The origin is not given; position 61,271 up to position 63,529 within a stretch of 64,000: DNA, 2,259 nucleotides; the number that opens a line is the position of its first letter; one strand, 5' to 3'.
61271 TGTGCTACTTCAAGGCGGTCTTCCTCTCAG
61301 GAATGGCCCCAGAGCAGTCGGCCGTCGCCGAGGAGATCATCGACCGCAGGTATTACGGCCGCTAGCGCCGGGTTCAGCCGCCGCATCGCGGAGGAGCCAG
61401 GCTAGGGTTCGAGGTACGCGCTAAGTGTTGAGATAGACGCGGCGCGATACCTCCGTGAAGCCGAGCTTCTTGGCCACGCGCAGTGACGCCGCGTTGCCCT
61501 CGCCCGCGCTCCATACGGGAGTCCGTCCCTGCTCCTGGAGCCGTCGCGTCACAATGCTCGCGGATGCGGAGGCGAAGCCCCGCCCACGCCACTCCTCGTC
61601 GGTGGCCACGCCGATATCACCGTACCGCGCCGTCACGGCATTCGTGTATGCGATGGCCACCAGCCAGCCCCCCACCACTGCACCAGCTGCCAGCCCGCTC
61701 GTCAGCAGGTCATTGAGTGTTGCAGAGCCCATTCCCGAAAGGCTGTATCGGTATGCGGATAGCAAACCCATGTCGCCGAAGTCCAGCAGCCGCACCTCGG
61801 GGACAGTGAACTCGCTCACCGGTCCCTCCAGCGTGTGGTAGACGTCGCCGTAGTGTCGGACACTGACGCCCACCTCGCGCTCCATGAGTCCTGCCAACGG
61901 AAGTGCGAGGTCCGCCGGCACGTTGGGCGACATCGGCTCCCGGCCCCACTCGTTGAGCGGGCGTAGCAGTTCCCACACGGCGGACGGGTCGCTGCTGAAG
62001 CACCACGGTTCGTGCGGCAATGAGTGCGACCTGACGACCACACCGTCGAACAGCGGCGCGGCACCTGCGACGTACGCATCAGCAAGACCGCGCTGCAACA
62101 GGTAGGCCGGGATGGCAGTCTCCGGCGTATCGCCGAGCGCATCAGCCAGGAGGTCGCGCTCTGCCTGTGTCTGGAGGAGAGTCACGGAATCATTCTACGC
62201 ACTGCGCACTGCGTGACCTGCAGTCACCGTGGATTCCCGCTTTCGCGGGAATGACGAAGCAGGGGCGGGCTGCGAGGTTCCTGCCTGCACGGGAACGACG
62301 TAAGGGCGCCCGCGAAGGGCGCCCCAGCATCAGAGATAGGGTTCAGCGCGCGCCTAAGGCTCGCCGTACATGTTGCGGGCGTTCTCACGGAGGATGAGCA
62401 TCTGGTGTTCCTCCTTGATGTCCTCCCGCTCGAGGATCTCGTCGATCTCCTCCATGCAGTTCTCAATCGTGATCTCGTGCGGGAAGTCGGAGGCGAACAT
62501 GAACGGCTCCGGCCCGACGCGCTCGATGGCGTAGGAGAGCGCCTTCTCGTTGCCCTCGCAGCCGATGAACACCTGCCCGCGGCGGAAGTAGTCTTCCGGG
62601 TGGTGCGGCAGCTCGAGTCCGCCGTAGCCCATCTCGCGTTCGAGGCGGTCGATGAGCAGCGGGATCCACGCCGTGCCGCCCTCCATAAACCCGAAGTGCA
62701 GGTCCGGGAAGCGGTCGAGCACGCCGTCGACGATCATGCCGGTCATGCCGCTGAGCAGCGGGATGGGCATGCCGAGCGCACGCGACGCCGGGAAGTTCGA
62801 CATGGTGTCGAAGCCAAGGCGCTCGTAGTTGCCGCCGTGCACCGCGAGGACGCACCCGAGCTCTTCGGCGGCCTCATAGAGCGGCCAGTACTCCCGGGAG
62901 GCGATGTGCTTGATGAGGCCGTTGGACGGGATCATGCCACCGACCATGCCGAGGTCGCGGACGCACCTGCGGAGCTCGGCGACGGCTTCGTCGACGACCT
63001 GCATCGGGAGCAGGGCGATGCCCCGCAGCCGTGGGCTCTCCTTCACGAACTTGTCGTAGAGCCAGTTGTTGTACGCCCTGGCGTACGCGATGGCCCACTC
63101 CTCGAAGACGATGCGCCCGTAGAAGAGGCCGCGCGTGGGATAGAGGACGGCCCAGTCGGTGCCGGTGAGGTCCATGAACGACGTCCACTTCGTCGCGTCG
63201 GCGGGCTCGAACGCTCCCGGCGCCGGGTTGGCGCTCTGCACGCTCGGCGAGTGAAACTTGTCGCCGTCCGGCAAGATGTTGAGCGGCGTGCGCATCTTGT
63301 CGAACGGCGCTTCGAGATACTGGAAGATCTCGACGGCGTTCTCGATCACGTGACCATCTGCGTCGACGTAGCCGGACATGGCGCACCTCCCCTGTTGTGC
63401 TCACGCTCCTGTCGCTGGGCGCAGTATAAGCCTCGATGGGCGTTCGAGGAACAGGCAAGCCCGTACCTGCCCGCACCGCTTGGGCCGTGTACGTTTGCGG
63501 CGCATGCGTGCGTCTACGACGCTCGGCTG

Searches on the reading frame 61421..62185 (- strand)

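Call 22: search_protein_families(library=pfam, proteins=[window:61421-62185:-], max_evalue=0.01)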
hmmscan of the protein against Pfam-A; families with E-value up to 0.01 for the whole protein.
window:61421-62185:- (254 aa): 4 families
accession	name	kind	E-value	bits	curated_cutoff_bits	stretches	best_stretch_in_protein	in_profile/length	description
PF12746.13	GNAT_acetyltran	-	2.9e-12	47.2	26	1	161-246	154-237/243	GNAT acetyltransferase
PF08445.16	FR47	-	2.1e-09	37.7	22.1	1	180-250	13-84/86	FR47-like protein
PF13302.13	Acetyltransf_3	-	9.6e-06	26.8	25.4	1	187-244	80-138/138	Acetyltransferase (GNAT) domain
PF00583.31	Acetyltransf_1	-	3.8e-05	24.4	20.7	1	168-243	42-116/116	Acetyltransferase (GNAT) family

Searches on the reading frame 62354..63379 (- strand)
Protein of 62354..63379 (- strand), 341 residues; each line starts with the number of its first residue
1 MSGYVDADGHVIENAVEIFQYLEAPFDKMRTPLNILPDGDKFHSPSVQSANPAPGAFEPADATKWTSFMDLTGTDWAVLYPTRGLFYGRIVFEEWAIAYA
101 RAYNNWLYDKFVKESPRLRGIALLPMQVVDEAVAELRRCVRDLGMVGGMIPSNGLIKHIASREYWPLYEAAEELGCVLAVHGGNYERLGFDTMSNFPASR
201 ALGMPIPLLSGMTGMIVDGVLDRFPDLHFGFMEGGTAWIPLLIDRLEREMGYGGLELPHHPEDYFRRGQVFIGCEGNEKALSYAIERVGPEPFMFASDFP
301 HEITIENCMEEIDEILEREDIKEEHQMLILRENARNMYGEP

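Call 22: search_protein_families(library=pfam, proteins=[window:62354-63379:-], max_evalue=0.01)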
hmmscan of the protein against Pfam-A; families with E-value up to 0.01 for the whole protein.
window:62354-63379:- (341 aa): 1 family
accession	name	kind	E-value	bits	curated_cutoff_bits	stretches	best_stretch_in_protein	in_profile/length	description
PF04909.20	Amidohydro_2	-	2e-28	100.4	26.4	1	94-339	56-288/289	Amidohydrolase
